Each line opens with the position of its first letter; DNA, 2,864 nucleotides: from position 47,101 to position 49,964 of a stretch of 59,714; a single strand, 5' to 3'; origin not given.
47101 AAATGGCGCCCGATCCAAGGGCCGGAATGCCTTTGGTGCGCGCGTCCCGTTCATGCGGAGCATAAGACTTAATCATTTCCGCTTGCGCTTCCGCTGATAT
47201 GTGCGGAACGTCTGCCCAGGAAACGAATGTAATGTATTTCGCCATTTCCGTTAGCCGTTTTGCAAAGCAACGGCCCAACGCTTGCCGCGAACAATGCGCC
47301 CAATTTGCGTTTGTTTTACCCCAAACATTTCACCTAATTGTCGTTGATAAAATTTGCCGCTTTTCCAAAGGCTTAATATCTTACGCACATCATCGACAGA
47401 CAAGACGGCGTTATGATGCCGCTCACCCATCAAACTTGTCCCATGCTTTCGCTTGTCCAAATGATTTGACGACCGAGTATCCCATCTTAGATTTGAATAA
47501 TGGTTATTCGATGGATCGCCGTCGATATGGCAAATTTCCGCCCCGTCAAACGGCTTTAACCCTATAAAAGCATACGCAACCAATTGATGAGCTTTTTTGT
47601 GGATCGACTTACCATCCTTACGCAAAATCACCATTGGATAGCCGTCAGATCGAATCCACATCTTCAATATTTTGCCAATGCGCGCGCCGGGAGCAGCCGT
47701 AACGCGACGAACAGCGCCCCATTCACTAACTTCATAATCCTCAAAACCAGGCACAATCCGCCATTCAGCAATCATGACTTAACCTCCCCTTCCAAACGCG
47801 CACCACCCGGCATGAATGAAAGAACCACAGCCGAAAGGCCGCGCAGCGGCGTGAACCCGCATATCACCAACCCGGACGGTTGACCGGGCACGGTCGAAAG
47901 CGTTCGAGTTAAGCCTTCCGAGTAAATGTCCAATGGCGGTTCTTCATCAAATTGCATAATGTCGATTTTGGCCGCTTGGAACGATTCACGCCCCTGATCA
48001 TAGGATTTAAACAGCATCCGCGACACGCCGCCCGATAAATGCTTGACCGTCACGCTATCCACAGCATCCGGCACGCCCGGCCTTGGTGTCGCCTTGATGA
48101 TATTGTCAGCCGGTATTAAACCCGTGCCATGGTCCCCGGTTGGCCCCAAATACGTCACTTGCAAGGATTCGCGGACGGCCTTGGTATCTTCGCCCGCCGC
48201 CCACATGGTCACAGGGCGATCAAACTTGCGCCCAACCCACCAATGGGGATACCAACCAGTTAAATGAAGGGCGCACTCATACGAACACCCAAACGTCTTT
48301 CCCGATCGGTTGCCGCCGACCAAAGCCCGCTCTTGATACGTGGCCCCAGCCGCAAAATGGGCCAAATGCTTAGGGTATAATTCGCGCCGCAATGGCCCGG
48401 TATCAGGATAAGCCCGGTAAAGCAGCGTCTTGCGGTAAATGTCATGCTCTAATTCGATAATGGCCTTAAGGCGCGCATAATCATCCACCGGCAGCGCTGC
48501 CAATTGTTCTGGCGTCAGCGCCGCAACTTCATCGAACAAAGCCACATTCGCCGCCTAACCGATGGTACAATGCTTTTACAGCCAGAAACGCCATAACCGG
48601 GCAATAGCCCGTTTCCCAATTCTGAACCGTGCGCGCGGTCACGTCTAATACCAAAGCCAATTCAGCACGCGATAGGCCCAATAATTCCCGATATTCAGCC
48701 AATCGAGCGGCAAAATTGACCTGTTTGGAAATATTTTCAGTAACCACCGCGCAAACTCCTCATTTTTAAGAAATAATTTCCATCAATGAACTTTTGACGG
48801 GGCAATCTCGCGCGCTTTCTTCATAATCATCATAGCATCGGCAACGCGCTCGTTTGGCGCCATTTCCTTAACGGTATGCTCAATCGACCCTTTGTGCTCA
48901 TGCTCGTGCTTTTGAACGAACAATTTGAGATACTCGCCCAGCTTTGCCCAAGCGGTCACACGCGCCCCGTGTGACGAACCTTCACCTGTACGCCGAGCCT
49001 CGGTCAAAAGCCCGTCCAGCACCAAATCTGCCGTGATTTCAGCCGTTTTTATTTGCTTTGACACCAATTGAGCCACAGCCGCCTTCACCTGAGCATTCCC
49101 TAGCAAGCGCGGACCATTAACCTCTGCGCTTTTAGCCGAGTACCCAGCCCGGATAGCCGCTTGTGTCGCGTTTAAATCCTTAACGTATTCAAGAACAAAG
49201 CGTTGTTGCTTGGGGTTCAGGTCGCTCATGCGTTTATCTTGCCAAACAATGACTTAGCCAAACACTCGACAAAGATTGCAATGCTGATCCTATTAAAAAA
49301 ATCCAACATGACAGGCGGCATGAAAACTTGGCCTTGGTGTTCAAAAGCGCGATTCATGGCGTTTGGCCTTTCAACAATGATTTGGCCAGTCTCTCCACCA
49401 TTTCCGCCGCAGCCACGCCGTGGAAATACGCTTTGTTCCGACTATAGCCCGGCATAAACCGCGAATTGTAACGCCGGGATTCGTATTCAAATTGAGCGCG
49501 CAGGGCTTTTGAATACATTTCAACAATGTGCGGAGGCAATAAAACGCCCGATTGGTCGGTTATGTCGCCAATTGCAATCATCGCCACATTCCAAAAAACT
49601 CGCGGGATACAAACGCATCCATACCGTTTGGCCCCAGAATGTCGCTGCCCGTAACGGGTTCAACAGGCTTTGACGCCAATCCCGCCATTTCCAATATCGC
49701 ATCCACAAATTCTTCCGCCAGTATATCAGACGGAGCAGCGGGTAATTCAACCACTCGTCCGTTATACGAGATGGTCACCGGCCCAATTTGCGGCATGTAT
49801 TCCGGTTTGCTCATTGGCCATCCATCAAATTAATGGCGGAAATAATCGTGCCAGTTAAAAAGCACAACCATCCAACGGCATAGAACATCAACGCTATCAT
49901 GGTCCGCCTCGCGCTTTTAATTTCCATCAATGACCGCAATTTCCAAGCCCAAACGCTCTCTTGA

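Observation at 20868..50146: Conserved 10-nt box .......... placed just upstream of late transcription units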

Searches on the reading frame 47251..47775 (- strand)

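Call 9: search_protein_families(library=phrogs, proteins=[window:47251-47775:-], max_evalue=0.01)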
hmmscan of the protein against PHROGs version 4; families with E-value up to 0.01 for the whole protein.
window:47251-47775:- (174 aa): 15 families
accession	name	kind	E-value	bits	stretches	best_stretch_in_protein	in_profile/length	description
phrog_59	-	DNA, RNA and nucleotide metabolism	6e-42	145.5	1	2-168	137-273/423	HNH endonuclease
phrog_1492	-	DNA, RNA and nucleotide metabolism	1.1e-34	121.3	1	4-121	46-172/414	HNH endonuclease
phrog_959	-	DNA, RNA and nucleotide metabolism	2.2e-31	109.4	1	2-128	5-126/138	HNH endonuclease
phrog_99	-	DNA, RNA and nucleotide metabolism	2.2e-11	45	1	13-112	119-209/383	HNH endonuclease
phrog_7545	-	DNA, RNA and nucleotide metabolism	6.3e-08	34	1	41-111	63-133/160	HNH endonuclease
phrog_6086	-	DNA, RNA and nucleotide metabolism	2e-07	32.3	1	1-80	1-77/147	HNH endonuclease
phrog_37683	-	unknown function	4.4e-07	30.3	1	32-137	133-238/279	-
phrog_826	-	DNA, RNA and nucleotide metabolism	9.4e-07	29.7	1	43-110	94-160/281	HNH endonuclease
phrog_4578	-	DNA, RNA and nucleotide metabolism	1.2e-06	29.4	1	72-114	24-65/130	HNH endonuclease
phrog_15471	-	DNA, RNA and nucleotide metabolism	3.8e-06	27.8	1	54-129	26-99/183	HNH endonuclease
phrog_6156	-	DNA, RNA and nucleotide metabolism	0.00016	22.1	1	109-168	170-228/261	endonuclease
phrog_10730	-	DNA, RNA and nucleotide metabolism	0.00026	21.7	1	39-130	69-161/234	HNH endonuclease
phrog_28475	-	unknown function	0.002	18.6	1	80-105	105-130/228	-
phrog_21964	-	DNA, RNA and nucleotide metabolism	0.0026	18.4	1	39-120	143-225/244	HNH endonuclease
phrog_517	-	DNA, RNA and nucleotide metabolism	0.0034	19.3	1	100-164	61-124/128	HTH DNA binding protein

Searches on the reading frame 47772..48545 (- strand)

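Call 10: search_protein_families(library=phrogs, proteins=[window:47772-48545:-], max_evalue=0.01)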
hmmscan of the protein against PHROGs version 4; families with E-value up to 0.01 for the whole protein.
window:47772-48545:- (257 aa): 2 families
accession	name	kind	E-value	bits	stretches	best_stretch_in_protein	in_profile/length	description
phrog_31467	-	unknown function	8.4e-55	187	1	15-245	1-232/261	-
phrog_2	-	head and packaging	1.2e-05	25.2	1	55-235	265-404/807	terminase large subunit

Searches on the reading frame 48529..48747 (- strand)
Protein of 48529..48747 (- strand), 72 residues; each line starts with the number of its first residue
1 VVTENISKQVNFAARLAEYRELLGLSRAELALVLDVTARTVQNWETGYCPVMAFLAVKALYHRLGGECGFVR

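Call 10: search_protein_families(library=phrogs, proteins=[window:48529-48747:-], max_evalue=0.01)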
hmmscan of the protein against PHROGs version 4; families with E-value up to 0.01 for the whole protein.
window:48529-48747:- (72 aa): 15 families
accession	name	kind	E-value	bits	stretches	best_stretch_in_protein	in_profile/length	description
phrog_4836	-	transcription regulation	1.1e-06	29.4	1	8-47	72-111/194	CII-like regulator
phrog_2328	-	transcription regulation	1.3e-06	29.2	1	4-48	8-52/128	transcriptional repressor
phrog_955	-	DNA, RNA and nucleotide metabolism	1.6e-06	28.9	1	14-63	27-78/142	HTH DNA binding protein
phrog_2104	-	unknown function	3.3e-06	28.2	1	13-47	41-75/103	-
phrog_8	-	transcription regulation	3.5e-06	27.7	1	5-48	70-113/346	transcriptional regulator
phrog_7950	-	transcription regulation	1.9e-05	25.6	1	15-46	11-42/68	transcriptional repressor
phrog_4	-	transcription regulation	3e-05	24.2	1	8-47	133-168/400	transcriptional repressor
phrog_4739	-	unknown function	8.5e-05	23.2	1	7-52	63-109/167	-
phrog_3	-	transcription regulation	9.8e-05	23.3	1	8-50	85-125/430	transcriptional repressor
phrog_2967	-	transcription regulation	0.00018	22.1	1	8-47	7-46/225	transcriptional regulator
phrog_664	-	DNA, RNA and nucleotide metabolism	0.0009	20.1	1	16-50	92-126/210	DNA binding protein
phrog_14076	-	transcription regulation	0.0011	20.5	1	14-56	16-61/86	transcriptional regulator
phrog_17493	-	unknown function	0.0083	17.1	1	7-51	35-79/139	-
phrog_2439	-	transcription regulation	0.0083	16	1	14-49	10-45/367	transcriptional regulator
phrog_11187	-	transcription regulation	0.0097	16.7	0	20-51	16-47/63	transcriptional regulator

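Call 22: search_protein_families(library=pfam, proteins=[window:48529-48747:-], max_evalue=0.01)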
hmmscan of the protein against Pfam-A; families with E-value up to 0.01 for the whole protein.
window:48529-48747:- (72 aa): 4 families
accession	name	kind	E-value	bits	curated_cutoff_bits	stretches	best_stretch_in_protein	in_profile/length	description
PF01381.28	HTH_3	-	1.1e-07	32.3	23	1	16-48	1-33/55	Helix-turn-helix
PF13560.12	HTH_31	-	1e-06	29.4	27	1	12-54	2-44/64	Helix-turn-helix domain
PF08281.18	Sigma70_r4_2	-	0.0019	18.3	25.7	1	19-44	21-46/54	Sigma-70, region 4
PF13384.12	HTH_23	-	0.0053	17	24.6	1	19-44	14-37/50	Homeodomain-like domain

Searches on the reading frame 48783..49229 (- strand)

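Call 10: search_protein_families(library=phrogs, proteins=[window:48783-49229:-], max_evalue=0.01)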
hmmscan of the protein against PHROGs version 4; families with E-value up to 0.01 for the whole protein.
window:48783-49229:- (148 aa): 6 families
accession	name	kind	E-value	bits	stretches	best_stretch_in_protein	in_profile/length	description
phrog_51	-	head and packaging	5.8e-29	102.6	1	1-131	86-241/261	terminase small subunit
phrog_2606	-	head and packaging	7.5e-17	62.6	1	3-72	88-158/310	terminase small subunit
phrog_17390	-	unknown function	1.7e-16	60.8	1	4-57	3-56/69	-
phrog_5334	-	head and packaging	9.2e-09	36.7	1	7-107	20-118/162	terminase small subunit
phrog_641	-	head and packaging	9.7e-09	36.9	1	4-63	3-62/162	terminase small subunit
phrog_1595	-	head and packaging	0.0038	18.3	1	2-35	2-35/164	terminase small subunit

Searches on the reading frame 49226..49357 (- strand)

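Call 82: search_protein_families(library=pfam, proteins=[window:49226-49357:-], max_evalue=0.1)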
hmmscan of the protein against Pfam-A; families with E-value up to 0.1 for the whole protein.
window:49226-49357:- (43 aa): 1 family
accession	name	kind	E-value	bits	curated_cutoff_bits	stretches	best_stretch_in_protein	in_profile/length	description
PF20498.3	DUF6728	-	0.081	13.6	27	1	20-34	32-46/55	Family of unknown function (DUF6728)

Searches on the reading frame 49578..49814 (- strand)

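Call 82: search_protein_families(library=pfam, proteins=[window:49578-49814:-], max_evalue=0.1)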
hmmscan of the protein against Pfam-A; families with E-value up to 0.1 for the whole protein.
window:49578-49814:- (78 aa): 1 family
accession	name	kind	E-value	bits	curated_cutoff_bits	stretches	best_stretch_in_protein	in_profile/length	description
PF06200.19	tify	-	0.025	14.4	27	0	13-22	7-16/34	tify domain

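Call 83: search_protein_families(library=phrogs, proteins=[window:49578-49814:-], max_evalue=0.01)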
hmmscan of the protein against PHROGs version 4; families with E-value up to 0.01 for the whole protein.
window:49578-49814:- (78 aa): 0 families
